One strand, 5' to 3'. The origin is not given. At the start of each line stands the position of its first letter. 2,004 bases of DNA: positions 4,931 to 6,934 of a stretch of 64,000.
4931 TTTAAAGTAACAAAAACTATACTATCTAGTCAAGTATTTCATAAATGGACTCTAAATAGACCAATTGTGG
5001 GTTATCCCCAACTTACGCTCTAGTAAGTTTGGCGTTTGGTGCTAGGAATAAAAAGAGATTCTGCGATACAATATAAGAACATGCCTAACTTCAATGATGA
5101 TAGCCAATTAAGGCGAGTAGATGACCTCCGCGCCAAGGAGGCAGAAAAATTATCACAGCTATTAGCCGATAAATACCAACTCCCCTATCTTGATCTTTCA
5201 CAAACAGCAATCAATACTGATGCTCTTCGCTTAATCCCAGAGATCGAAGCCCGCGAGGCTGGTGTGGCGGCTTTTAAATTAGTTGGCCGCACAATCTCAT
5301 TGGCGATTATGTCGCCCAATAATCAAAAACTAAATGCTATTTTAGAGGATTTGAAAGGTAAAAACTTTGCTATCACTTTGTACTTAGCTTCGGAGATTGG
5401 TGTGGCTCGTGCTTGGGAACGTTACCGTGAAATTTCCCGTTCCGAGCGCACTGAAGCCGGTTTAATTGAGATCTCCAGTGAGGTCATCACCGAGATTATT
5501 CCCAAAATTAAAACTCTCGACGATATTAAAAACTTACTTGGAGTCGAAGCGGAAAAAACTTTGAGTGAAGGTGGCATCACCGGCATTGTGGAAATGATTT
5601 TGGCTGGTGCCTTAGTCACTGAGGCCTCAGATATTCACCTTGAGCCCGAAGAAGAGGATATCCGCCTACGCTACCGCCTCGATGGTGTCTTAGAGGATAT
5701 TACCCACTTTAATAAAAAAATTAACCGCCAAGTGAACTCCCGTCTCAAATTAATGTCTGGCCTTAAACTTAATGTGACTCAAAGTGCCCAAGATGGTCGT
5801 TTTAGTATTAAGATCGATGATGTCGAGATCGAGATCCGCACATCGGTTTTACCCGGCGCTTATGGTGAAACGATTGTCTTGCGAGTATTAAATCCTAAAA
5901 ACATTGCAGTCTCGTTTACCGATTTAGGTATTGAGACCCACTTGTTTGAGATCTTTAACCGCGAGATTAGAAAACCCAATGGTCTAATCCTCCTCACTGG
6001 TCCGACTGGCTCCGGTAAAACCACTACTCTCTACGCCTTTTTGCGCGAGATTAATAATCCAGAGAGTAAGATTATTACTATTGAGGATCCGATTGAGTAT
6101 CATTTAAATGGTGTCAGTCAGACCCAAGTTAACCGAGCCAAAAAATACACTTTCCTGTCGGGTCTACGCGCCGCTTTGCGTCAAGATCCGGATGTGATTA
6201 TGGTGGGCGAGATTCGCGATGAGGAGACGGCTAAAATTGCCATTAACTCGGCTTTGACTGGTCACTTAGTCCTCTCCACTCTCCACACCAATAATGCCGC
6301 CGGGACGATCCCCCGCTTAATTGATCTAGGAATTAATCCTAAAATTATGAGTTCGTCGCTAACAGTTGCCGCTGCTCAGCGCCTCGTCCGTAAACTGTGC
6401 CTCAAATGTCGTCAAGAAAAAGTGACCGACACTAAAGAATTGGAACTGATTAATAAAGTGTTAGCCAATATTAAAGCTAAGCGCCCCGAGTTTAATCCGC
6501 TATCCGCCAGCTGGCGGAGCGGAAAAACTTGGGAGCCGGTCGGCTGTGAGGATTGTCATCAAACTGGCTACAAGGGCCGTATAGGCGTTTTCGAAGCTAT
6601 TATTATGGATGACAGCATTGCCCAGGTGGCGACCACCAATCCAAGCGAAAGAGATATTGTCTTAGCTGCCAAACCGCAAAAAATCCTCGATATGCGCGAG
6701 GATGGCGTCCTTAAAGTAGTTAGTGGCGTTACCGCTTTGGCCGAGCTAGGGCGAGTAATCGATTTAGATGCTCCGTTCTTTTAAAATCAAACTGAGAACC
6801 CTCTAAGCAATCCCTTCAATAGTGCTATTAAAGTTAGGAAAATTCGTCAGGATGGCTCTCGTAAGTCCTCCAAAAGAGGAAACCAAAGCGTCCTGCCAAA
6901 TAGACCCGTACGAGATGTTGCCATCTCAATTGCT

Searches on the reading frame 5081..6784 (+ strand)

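Call 51: search_protein_families(library=pfam, proteins=[window:5081-6784:+], max_evalue=0.0001)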
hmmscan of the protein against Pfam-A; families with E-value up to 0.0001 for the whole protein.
window:5081-6784:+ (567 aa): 3 families
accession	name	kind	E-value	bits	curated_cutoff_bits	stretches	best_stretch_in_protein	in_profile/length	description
PF00437.27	T2SSE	-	1.6e-118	396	24.9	1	165-556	7-368/370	Type II/IV secretion system protein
PF05157.20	MshEN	-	6.9e-07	29.6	23.1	1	32-118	1-86/90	MshEN domain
PF25199.1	nSTAND_NTPase5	-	3e-05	24.3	34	1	291-354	31-96/145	Novel STAND NTPase 5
